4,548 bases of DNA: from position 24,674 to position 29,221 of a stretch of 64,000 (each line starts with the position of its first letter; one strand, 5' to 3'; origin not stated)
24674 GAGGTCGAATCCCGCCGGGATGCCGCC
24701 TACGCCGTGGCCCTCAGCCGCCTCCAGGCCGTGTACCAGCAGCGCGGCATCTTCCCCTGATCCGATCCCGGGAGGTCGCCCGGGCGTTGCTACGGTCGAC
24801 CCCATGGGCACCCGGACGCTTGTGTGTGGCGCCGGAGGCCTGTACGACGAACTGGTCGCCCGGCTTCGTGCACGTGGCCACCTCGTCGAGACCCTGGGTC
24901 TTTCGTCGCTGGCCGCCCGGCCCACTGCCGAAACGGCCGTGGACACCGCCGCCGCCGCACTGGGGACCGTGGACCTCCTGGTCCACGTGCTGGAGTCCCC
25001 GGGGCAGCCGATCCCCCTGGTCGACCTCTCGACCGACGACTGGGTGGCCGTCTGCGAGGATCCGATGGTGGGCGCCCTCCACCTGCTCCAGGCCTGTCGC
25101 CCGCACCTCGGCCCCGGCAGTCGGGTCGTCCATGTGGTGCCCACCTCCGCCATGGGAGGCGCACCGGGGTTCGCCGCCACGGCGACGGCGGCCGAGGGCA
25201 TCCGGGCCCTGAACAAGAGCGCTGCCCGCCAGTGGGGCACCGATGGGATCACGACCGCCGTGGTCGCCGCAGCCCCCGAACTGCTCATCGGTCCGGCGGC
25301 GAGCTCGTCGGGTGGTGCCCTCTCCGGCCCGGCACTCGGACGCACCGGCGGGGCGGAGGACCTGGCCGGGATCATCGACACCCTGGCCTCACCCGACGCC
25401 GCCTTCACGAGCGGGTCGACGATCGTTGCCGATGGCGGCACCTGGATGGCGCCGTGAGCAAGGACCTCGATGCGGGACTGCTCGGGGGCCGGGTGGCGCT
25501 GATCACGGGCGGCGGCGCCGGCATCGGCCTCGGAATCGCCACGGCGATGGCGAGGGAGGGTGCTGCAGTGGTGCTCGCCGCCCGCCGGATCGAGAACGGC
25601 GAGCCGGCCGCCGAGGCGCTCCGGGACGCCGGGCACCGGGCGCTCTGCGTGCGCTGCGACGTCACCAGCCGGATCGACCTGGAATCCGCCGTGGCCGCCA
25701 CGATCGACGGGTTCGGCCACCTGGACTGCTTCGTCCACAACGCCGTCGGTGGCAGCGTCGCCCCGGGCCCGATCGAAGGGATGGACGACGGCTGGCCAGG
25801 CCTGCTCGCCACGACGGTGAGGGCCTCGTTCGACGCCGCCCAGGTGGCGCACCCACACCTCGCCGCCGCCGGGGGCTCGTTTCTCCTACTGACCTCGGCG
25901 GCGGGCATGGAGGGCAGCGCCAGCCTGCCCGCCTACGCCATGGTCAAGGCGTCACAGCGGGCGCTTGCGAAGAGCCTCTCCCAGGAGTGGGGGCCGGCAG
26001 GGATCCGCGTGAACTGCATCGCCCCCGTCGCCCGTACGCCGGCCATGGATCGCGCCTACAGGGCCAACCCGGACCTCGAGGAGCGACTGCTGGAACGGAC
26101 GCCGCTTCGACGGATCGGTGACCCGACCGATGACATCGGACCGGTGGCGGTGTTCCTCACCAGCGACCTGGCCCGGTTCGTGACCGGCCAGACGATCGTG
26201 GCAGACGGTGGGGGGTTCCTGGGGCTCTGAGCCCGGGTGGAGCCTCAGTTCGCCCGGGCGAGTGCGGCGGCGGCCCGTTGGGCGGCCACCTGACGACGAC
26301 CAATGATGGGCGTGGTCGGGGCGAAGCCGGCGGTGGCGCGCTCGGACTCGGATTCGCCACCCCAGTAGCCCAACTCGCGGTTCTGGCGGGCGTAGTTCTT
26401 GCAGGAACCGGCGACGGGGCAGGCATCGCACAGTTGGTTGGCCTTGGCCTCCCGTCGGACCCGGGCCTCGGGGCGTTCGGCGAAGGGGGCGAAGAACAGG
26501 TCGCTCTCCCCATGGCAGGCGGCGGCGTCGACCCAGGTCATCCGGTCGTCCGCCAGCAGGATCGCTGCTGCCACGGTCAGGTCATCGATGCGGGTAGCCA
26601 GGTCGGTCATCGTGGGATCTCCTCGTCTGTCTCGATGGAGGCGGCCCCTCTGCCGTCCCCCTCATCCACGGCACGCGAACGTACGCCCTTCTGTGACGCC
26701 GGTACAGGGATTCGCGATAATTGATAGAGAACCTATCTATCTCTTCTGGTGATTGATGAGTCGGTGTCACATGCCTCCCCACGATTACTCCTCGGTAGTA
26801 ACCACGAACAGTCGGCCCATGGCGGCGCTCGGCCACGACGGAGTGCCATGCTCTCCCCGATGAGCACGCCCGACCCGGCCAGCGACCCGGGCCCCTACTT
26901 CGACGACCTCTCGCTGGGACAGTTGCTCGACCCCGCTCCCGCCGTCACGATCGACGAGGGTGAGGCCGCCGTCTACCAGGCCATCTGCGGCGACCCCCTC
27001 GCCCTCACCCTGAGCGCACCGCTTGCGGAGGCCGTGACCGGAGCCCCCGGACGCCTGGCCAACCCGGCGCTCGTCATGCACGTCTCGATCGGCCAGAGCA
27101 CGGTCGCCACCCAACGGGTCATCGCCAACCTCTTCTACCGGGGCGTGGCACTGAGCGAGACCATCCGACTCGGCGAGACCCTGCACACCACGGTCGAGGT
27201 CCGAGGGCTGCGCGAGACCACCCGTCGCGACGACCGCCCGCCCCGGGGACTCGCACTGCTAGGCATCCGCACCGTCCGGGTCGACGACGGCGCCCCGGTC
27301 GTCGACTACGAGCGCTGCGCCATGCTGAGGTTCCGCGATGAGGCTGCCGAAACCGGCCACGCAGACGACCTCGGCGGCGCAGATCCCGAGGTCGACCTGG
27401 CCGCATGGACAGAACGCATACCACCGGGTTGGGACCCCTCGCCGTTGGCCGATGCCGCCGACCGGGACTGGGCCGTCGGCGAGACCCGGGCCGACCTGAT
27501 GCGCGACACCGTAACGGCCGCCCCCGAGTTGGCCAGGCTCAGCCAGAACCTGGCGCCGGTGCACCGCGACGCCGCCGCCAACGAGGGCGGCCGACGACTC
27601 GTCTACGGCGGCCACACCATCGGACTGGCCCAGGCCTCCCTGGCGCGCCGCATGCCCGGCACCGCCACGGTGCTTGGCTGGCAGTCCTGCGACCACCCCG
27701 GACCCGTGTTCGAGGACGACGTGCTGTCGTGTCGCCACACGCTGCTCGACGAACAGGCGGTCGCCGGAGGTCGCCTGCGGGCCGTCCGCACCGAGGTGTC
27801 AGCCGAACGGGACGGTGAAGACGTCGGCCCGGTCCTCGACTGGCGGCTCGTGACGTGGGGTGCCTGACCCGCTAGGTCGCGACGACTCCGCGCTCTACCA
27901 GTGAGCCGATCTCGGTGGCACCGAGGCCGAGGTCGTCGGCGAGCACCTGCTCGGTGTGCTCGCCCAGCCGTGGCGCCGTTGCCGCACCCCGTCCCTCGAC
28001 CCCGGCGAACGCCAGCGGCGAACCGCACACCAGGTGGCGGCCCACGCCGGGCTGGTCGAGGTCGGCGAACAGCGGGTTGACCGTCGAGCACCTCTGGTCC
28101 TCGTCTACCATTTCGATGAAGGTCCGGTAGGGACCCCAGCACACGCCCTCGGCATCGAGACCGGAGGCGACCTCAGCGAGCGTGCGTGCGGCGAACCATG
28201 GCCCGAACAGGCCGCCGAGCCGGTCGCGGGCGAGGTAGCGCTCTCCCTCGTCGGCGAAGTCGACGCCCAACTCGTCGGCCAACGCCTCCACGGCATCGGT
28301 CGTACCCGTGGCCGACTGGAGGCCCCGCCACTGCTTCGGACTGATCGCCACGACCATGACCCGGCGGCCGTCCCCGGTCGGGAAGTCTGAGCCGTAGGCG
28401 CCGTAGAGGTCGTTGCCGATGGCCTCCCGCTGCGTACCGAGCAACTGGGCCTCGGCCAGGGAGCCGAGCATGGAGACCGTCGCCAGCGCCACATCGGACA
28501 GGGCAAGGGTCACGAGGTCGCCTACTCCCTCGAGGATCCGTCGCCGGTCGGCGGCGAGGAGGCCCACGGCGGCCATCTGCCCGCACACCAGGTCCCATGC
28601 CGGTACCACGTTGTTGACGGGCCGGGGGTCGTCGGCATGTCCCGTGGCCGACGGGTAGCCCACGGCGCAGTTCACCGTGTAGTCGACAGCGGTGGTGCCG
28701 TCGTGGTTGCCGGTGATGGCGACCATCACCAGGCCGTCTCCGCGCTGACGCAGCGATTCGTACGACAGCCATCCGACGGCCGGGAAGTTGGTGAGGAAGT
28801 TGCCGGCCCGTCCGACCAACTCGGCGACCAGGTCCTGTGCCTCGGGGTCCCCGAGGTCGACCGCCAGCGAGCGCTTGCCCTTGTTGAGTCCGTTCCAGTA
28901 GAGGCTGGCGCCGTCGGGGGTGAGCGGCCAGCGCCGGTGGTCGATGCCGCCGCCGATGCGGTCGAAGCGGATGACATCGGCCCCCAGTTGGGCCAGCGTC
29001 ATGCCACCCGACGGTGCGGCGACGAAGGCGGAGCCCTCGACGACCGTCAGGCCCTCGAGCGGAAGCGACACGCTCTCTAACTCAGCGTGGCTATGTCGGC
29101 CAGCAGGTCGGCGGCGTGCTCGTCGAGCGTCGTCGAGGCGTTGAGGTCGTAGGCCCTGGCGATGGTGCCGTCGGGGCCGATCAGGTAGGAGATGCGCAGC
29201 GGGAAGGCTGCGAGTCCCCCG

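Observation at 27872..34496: Candidate undescribed operon: aldehyde dehydrogenase - 4-TM protein - giant acidic Cys-repeat surface protein - Sec-peroxiredoxin - CoA-transferase, behind a shared palindromic operator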

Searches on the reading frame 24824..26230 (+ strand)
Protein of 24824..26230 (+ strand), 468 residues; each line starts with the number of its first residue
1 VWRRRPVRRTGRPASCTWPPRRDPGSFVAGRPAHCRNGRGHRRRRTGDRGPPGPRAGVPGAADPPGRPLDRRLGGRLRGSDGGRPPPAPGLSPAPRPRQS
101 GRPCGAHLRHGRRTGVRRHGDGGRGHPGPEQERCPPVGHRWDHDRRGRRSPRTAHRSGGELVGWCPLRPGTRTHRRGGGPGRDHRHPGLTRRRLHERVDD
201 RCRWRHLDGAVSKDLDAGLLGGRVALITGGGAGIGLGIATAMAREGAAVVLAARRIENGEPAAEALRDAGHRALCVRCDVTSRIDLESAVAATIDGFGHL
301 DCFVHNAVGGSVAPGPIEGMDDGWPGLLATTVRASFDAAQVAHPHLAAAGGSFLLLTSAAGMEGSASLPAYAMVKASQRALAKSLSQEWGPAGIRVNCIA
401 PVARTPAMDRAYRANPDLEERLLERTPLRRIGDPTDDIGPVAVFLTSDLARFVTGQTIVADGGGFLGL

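Call 8: search_protein_families(library=pfam, proteins=[window:24824-26230:+], max_evalue=0.01)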
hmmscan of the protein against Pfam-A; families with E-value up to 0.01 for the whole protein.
window:24824-26230:+ (468 aa): 3 families
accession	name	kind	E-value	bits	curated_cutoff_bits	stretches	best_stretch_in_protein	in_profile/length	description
PF13561.12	adh_short_C2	-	1.1e-49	169.6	27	1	232-463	6-234/236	Enoyl-(Acyl carrier protein) reductase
PF00106.31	adh_short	-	4.3e-35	121.4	26.6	1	223-414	1-192/195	short chain dehydrogenase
PF08659.16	KR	-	4.4e-13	50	22.6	1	225-388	3-166/180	KR domain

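Call 71: search_protein_families(library=ncbifam, proteins=[window:24824-26230:+], max_evalue=0.00001)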
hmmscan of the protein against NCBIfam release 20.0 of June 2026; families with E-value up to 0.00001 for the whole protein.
window:24824-26230:+ (468 aa): 211 families (the best 25 are shown)
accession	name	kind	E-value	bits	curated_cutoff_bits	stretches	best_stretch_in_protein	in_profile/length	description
NF005559.1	PRK07231.1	subfamily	2.7e-57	194.1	215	1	220-464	2-247/249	glucose 1-dehydrogenase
NF004773.0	PRK06113.1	equivalog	3.7e-45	154.4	367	1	220-465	9-251/255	7-alpha-hydroxysteroid dehydrogenase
NF052558.1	MBtsdlDhBudC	equivalog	3.3e-44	151.3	270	1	222-463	3-240/250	meso-2,3-butanediol dehydrogenase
NF004818.0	PRK06172.1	equivalog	9.1e-44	149.7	336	1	220-463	5-249/253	SDR family oxidoreductase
NF006070.0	PRK08213.1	subfamily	1.5e-43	149.2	279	1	220-463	10-255/259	gluconate 5-dehydrogenase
NF009468.0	PRK12826.1-4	equivalog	1.5e-42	146.1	318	1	220-466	5-249/256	SDR family oxidoreductase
NF006693.0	PRK09242.1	equivalog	4.7e-42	143.9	328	1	220-463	8-252/258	SDR family oxidoreductase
NF004198.0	PRK05653.1-3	equivalog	6e-42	143.8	296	1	220-464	5-246/248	3-oxoacyl-ACP reductase FabG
NF005681.0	PRK07478.1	subfamily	8.2e-42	143.3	267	1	220-463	4-248/254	SDR family oxidoreductase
NF005909.0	PRK07890.1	subfamily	1.3e-41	142.6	258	1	218-465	3-258/260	short chain dehydrogenase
NF005873.0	PRK07814.1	equivalog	3.3e-41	141.4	346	1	216-463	4-250/263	SDR family oxidoreductase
NF004791.0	PRK06138.1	equivalog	6.6e-41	140.3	312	1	220-463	3-248/252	SDR family oxidoreductase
NF009466.0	PRK12826.1-2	subfamily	7e-41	140.3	222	1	223-464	4-244/248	3-oxoacyl-ACP reductase FabG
NF005752.0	PRK07576.1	subfamily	4.5e-40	137.7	321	1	220-464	7-250/271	SDR family oxidoreductase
NF004778.0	PRK06124.1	equivalog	3.8e-38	131.4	303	1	220-463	9-251/256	SDR family oxidoreductase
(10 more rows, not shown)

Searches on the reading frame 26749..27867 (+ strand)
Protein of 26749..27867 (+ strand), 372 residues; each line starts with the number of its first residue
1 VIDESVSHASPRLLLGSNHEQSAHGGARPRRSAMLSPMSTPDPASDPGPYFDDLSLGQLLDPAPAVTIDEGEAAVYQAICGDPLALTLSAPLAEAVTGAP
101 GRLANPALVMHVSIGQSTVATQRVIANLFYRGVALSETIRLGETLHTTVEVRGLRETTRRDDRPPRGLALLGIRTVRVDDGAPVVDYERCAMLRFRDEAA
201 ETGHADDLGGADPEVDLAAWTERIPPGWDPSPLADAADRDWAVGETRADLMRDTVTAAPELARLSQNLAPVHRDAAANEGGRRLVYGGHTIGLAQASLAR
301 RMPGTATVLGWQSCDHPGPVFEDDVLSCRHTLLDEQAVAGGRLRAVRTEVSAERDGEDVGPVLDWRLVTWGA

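Call 8: search_protein_families(library=pfam, proteins=[window:26749-27867:+], max_evalue=0.01)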
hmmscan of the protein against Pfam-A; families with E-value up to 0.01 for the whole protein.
window:26749-27867:+ (372 aa): 1 family
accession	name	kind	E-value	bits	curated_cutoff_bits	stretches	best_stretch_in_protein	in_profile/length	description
PF01575.25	MaoC_dehydratas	-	8.8e-07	29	27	1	262-351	27-120/123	MaoC like domain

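Call 71: search_protein_families(library=ncbifam, proteins=[window:26749-27867:+], max_evalue=0.00001)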
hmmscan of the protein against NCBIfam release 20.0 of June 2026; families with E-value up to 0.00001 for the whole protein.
window:26749-27867:+ (372 aa): 1 family
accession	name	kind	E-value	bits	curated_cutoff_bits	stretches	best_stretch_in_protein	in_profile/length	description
NF038241.1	RipB_Ich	equivalog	7.6e-06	25.9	340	0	107-200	79-169/175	(R)-specific enoyl-CoA hydratase RipB/Ich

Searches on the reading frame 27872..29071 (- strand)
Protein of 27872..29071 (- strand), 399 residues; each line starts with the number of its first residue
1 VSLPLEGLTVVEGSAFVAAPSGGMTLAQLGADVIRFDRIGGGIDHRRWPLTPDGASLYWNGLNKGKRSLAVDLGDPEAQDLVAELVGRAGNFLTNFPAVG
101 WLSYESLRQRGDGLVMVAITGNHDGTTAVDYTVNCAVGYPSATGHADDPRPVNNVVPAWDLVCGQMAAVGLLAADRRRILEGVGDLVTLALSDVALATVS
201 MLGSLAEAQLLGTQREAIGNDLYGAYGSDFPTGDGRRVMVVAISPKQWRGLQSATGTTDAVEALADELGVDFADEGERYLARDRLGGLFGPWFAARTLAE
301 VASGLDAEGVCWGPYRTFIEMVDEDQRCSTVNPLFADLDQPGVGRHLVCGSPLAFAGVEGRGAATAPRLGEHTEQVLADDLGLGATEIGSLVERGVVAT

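Call 8: search_protein_families(library=pfam, proteins=[window:27872-29071:-], max_evalue=0.01)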
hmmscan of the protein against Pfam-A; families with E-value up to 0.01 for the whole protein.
window:27872-29071:- (399 aa): 1 family
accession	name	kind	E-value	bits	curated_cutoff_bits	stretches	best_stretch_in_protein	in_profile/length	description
PF02515.22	CoA_transf_3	-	1e-55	189.8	23.3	1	5-373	1-366/366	CoA-transferase family III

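Call 71: search_protein_families(library=ncbifam, proteins=[window:27872-29071:-], max_evalue=0.00001)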
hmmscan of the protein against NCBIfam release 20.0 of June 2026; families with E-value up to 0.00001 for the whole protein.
window:27872-29071:- (399 aa): 6 families
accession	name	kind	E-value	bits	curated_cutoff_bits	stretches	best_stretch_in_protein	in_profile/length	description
TIGR04253.1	mesacon_CoA_iso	equivalog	2.8e-147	490.9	725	1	5-398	3-401/403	2-methylfumaryl-CoA isomerase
NF052585.1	SucGlutTfsCaiB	equivalog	2.5e-28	98.8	750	1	3-379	6-387/394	succinate--glutarate CoA-transferase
NF003809.0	PRK05398.1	subfamily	1.4e-27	96.3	442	2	1-197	1-206/416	formyl-CoA transferase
NF041294.1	Scnl_mescCoAtase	equivalog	3.9e-27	95.4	700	1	5-377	4-380/381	succinyl-CoA:mesaconate CoA-transferase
TIGR03253.1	oxalate_frc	equivalog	8e-27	94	504.2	2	4-198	3-206/416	formyl-CoA transferase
NF008511.0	PRK11430.1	equivalog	2e-12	46.9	522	1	4-200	9-213/381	CoA:oxalate CoA-transferase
